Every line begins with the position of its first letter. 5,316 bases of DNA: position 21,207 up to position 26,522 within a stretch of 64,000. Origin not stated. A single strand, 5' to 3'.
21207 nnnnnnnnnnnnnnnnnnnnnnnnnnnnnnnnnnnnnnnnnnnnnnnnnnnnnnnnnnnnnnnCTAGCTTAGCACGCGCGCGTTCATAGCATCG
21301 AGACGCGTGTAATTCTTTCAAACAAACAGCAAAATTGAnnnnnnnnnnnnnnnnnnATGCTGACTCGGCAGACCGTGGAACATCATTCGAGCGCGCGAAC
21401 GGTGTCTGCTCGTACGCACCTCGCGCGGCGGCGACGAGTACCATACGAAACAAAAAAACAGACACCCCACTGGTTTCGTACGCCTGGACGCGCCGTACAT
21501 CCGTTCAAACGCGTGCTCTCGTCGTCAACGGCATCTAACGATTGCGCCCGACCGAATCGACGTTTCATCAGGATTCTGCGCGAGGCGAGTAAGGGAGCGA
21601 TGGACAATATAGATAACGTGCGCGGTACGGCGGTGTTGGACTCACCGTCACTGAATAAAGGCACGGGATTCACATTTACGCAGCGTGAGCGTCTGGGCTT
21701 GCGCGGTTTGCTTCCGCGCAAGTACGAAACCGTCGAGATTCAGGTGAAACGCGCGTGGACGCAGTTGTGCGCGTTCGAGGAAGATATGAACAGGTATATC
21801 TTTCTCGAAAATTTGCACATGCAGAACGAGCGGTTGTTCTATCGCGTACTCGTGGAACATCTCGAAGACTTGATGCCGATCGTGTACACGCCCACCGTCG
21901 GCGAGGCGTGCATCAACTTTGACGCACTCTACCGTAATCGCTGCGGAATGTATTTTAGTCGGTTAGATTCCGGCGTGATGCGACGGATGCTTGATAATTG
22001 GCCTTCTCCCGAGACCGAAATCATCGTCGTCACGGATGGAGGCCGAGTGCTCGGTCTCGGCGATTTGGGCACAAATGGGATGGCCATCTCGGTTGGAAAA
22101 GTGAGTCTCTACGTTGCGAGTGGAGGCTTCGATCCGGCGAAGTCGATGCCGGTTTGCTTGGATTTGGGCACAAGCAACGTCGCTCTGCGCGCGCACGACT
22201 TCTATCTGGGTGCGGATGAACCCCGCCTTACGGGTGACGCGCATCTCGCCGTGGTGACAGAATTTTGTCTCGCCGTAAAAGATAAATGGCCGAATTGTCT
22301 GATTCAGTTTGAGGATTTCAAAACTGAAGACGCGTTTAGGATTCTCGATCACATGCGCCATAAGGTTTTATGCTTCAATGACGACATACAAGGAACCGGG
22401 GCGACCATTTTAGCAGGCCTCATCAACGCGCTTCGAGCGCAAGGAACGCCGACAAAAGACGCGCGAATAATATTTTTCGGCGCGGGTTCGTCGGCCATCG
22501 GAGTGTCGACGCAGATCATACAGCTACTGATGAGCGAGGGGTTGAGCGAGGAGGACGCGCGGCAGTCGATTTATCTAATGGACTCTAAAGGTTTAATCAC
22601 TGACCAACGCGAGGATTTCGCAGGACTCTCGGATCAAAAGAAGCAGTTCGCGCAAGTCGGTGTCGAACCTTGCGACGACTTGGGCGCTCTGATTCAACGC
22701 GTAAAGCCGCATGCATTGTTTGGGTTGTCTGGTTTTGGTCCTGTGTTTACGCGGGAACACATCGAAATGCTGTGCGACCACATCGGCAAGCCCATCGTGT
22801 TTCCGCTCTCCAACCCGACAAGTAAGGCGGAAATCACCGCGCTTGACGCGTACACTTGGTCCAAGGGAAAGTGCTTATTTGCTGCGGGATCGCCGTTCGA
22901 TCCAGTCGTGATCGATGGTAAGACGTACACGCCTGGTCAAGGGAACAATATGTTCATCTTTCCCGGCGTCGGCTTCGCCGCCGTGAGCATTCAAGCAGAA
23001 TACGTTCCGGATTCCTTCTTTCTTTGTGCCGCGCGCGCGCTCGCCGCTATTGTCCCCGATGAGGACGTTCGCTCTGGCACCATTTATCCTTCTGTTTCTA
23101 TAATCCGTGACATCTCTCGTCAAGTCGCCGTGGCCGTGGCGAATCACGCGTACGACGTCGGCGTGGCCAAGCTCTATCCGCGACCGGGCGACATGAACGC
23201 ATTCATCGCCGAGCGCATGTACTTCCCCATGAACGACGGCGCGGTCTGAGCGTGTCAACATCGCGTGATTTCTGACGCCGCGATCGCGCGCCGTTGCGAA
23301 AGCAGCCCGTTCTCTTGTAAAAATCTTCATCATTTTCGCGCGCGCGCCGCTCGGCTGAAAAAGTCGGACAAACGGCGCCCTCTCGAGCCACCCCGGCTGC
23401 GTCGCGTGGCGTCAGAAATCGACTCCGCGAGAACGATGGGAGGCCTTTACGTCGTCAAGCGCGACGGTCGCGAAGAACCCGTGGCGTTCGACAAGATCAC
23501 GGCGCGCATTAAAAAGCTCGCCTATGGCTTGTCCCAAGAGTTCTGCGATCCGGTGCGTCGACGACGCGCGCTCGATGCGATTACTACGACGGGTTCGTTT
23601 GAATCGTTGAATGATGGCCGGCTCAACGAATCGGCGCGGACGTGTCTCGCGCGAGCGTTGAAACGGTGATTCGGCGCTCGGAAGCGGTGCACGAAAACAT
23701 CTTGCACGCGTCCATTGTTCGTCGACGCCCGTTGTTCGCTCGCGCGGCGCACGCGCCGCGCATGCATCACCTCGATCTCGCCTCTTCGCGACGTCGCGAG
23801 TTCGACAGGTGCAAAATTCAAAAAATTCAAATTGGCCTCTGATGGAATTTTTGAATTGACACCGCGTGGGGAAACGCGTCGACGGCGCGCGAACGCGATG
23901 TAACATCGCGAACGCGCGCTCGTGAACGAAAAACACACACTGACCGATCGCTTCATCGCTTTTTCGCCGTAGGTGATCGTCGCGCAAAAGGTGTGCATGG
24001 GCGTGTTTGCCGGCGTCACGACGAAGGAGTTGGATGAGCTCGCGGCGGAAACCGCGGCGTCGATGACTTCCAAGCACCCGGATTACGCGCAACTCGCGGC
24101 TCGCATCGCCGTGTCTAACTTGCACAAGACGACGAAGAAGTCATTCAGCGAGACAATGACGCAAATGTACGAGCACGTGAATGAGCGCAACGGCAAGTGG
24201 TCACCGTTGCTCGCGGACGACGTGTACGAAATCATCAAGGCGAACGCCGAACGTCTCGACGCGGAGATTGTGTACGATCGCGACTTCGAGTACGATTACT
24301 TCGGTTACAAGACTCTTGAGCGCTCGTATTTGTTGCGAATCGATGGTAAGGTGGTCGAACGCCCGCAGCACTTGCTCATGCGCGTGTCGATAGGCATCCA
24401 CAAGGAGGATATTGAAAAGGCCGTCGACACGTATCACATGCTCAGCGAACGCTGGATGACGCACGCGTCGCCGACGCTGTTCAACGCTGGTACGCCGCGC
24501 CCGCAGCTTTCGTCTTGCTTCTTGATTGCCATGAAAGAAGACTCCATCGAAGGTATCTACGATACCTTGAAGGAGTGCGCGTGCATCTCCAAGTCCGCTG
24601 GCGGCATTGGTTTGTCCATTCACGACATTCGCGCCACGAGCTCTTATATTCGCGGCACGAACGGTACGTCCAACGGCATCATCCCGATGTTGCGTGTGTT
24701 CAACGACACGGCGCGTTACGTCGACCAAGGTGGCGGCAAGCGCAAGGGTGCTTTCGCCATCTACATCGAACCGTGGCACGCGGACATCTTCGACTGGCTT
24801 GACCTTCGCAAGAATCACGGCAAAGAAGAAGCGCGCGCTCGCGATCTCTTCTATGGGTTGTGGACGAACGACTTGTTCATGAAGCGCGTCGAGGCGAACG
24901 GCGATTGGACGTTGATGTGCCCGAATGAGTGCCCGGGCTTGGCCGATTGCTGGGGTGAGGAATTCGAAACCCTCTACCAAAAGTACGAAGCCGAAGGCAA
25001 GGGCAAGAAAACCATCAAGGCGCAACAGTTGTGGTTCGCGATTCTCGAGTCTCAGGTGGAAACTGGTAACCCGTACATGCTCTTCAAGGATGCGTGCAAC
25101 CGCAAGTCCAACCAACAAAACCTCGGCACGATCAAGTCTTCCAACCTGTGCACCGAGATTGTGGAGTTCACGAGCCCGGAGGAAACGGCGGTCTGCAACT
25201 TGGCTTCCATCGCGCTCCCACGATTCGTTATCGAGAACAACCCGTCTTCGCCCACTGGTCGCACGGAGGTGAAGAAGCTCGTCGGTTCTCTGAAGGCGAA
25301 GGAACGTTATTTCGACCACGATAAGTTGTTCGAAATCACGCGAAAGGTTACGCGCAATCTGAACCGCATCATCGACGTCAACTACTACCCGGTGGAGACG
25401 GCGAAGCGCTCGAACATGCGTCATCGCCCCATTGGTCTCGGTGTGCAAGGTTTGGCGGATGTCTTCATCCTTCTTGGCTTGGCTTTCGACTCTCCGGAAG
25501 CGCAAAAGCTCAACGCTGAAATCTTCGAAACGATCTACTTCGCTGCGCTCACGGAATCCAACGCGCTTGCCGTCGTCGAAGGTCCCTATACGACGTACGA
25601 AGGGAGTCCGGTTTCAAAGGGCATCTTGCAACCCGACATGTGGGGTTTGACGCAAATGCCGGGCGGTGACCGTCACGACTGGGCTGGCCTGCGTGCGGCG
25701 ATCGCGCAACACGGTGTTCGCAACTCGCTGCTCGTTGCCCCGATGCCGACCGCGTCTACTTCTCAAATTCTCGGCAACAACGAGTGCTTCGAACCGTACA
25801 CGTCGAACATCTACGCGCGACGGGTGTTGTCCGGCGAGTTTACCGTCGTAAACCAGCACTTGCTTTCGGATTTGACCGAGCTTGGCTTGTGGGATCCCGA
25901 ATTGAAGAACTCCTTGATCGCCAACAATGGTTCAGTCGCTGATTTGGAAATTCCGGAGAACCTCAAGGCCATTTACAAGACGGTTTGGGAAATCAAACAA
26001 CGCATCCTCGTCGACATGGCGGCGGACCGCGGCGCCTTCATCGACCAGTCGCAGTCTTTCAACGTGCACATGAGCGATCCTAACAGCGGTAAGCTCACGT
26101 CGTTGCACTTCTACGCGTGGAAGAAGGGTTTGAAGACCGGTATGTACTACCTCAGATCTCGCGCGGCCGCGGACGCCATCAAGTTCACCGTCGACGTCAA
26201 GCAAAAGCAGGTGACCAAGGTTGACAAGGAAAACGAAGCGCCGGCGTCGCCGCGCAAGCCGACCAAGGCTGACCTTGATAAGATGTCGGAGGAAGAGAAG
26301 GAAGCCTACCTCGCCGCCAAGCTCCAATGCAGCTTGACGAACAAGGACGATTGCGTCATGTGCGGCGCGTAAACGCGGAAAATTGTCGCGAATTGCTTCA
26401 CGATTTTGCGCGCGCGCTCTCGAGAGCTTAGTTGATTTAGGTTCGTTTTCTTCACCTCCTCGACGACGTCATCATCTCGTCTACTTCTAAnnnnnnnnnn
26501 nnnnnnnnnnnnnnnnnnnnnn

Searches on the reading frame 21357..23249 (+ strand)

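Call 34: search_protein_families(library=pfam, proteins=[window:21357-23249:+], max_evalue=0.0001)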
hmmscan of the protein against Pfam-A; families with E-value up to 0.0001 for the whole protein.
window:21357-23249:+ (630 aa): 2 families
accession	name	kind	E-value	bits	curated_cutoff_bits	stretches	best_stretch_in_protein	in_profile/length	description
PF03949.21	Malic_M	-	9.6e-86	287.7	23.5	1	344-599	1-258/258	Malic enzyme, NAD binding domain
PF00390.24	malic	-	6.5e-61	205.8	23.1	1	156-334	3-182/182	Malic enzyme, N-terminal domain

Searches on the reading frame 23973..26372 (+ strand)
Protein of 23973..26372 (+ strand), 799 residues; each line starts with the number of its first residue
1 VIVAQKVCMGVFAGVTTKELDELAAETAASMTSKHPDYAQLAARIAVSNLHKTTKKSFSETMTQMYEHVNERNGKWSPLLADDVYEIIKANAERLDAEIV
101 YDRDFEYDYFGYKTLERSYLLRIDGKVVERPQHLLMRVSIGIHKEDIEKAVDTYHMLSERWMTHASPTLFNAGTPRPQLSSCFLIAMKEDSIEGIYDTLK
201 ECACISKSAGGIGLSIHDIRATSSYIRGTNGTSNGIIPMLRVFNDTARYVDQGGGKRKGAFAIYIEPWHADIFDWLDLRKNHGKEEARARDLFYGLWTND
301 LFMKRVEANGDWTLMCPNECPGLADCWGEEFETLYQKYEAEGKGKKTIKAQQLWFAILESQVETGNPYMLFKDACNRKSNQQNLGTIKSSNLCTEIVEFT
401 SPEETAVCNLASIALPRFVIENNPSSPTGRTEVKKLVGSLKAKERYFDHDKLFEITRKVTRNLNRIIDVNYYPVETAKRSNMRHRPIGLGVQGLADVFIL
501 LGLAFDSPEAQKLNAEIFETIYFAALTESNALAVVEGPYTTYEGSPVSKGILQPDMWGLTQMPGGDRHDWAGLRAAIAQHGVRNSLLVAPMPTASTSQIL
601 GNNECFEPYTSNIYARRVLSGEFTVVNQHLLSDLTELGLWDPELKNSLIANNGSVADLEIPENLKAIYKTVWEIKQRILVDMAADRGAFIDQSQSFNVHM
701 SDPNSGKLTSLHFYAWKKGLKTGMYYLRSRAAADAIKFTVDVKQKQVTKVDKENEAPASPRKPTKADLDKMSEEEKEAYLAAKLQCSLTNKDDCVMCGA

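Call 34: search_protein_families(library=pfam, proteins=[window:23973-26372:+], max_evalue=0.0001)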
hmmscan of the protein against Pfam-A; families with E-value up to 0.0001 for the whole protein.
window:23973-26372:+ (799 aa): 3 families
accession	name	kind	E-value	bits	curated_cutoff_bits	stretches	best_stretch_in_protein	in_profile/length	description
PF02867.20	Ribonuc_red_lgC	-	8.3e-213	708.2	23.9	1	180-726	1-523/523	Ribonucleotide reductase, barrel domain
PF00317.26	Ribonuc_red_lgN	-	4.8e-22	78.2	28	1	106-176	2-76/77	Ribonucleotide reductase, all-alpha domain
PF03477.21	ATP-cone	-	7e-05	23.7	25.8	0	3-52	42-87/88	ATP cone domain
